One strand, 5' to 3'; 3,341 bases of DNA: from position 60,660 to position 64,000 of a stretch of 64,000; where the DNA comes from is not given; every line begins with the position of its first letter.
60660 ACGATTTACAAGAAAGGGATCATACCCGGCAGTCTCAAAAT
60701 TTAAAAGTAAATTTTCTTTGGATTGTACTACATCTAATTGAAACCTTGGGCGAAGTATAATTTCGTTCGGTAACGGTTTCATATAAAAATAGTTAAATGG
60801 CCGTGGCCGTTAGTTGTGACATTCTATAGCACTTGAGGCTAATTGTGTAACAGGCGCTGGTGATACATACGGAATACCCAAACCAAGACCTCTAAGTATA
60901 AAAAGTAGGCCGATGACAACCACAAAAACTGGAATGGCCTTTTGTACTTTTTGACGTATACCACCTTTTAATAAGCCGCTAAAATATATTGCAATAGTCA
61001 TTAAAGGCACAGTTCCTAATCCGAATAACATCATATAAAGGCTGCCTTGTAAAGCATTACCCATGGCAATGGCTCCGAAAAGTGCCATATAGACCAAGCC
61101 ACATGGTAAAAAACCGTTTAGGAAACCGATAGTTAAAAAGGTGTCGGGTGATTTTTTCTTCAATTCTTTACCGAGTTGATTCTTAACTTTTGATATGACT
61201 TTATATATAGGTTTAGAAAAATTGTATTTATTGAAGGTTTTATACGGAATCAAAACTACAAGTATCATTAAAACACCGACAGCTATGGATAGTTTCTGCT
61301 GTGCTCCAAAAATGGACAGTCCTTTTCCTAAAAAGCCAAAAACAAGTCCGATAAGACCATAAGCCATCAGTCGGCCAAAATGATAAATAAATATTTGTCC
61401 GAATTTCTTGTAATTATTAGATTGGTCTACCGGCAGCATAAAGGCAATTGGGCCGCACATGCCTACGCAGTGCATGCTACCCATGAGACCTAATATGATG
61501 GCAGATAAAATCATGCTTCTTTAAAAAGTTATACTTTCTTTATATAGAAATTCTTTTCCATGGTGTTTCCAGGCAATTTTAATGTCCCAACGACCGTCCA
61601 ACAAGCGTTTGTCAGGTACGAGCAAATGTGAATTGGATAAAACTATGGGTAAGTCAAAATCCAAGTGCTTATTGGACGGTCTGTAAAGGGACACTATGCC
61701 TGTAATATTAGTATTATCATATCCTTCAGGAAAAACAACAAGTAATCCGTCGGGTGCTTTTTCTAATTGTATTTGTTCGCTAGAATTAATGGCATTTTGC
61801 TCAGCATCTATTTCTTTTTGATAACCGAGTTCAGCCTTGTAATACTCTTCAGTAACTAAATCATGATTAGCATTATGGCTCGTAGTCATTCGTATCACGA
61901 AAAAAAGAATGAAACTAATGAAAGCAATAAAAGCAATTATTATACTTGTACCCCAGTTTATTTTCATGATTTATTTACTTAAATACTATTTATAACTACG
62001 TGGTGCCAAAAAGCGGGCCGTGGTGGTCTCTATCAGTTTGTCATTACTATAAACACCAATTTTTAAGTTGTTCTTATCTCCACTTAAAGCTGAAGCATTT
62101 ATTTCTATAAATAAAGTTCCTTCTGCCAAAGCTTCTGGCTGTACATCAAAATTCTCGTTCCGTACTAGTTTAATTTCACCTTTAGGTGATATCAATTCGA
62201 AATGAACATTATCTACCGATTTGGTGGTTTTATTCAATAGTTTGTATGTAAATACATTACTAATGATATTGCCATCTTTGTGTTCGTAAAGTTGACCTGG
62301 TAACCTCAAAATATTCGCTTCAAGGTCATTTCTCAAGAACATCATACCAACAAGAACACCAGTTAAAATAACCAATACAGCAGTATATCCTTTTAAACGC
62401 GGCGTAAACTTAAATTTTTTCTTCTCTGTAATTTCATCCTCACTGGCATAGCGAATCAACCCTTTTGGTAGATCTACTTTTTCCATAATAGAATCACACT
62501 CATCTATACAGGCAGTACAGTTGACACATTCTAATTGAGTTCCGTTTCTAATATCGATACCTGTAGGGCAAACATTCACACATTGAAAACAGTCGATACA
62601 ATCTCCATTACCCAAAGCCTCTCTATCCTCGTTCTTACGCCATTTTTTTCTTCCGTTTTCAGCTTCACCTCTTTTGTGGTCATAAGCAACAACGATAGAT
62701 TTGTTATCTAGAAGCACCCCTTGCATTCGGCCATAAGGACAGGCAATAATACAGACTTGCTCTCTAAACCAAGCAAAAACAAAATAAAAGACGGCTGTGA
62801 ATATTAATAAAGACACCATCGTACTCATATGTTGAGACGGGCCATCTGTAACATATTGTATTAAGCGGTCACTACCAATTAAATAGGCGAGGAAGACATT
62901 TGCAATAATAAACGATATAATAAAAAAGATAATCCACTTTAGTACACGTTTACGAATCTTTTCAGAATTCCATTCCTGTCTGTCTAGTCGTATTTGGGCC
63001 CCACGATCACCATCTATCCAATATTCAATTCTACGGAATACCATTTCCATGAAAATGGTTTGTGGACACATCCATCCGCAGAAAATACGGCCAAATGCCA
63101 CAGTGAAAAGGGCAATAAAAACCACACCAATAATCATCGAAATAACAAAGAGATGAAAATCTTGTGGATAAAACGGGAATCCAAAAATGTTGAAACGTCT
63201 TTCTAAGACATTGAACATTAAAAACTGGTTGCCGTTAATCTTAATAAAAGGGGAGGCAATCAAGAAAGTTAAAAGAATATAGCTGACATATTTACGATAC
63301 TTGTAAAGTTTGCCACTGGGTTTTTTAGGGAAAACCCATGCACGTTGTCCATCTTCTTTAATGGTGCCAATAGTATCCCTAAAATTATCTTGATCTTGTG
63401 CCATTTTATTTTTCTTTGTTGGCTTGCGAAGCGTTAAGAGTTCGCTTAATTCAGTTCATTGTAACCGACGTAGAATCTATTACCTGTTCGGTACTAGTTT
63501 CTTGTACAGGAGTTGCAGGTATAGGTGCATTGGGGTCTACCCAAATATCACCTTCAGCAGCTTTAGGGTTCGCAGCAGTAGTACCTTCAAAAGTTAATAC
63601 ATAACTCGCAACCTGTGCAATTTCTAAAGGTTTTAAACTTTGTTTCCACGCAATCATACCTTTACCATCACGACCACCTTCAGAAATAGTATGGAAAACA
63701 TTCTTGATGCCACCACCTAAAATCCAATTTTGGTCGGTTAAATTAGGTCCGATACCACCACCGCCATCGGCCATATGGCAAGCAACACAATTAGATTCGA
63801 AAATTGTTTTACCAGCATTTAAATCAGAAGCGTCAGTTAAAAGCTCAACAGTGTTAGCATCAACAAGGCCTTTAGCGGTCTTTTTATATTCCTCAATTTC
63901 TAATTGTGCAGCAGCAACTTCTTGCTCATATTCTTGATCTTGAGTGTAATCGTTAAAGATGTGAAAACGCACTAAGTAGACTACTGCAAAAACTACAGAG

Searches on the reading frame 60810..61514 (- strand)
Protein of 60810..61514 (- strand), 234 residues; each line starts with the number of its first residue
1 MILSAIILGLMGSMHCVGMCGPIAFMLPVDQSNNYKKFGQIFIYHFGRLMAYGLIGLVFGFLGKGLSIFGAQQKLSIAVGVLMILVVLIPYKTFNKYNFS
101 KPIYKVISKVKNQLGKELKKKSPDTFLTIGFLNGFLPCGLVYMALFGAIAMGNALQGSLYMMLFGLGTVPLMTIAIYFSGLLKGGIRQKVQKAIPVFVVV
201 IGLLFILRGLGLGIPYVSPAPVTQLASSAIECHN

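Call 22: search_protein_families(library=pfam, proteins=[window:60810-61514:-])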
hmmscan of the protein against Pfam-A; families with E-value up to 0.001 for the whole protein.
window:60810-61514:- (234 aa): 2 families
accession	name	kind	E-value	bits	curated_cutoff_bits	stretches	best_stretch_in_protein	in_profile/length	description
PF13386.12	DsbD_2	-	8.1e-57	192.8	24.9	1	5-203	2-198/199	Cytochrome C biogenesis protein transmembrane region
PF02683.22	DsbD_TM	-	1.4e-05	25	27.1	1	3-204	6-213/219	Cytochrome C biogenesis protein transmembrane domain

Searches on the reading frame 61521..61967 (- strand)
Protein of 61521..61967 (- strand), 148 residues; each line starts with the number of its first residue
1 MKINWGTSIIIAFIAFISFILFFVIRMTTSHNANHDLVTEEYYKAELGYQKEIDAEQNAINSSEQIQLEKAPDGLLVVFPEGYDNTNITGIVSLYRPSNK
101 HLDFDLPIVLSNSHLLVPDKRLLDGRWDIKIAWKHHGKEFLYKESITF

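Call 22: search_protein_families(library=pfam, proteins=[window:61521-61967:-])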
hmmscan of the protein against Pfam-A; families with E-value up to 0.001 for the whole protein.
window:61521-61967:- (148 aa): 1 family
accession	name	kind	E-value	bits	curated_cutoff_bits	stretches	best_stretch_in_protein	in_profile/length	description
PF05751.16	FixH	-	1.8e-28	99.9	23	1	2-146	1-149/150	FixH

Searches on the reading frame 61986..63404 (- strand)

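Call 22: search_protein_families(library=pfam, proteins=[window:61986-63404:-])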
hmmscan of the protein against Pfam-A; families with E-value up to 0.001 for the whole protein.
window:61986-63404:- (472 aa): 9 families
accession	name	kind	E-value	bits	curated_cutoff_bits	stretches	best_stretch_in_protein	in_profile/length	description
PF13746.11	Fer4_18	-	4.4e-43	146.5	27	1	213-322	1-114/114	4Fe-4S dicluster domain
PF11614.14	FixG_C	-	1.7e-18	67.3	25.6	1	351-468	1-119/119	IG-like fold at C-terminal of FixG, putative oxidoreductase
PF12801.12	Fer4_5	-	7.1e-13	48.7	22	1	88-129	3-40/48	4Fe-4S binding domain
PF13187.11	Fer4_9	-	8.5e-08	32.5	27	1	218-282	8-50/52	4Fe-4S dicluster domain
PF12838.12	Fer4_7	-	1.4e-07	32.3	27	1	217-283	7-52/52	4Fe-4S dicluster domain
PF13237.11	Fer4_10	-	2e-07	31.3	25.5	1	217-280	14-53/53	4Fe-4S dicluster domain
PF13484.11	Fer4_16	-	2.5e-07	31.8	30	1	217-281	7-65/66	4Fe-4S double cluster binding domain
PF13183.11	Fer4_8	-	1.1e-06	29.5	27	0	243-283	28-68/68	4Fe-4S dicluster domain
PF13534.11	Fer4_17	-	3.9e-06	27.7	22.2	0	217-284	7-61/61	4Fe-4S dicluster domain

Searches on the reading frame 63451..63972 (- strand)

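Call 22: search_protein_families(library=pfam, proteins=[window:63451-63972:-])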
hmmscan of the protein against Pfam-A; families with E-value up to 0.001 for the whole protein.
window:63451-63972:- (173 aa): 2 families
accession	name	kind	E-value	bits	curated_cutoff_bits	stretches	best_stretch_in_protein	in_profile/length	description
PF13442.11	Cytochrome_CBB3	-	6.9e-11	42.8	27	1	50-125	2-68/68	Cytochrome C oxidase, cbb3-type, subunit III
PF00034.26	Cytochrom_C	-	4.3e-09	38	21.3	1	53-127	3-88/90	Cytochrome c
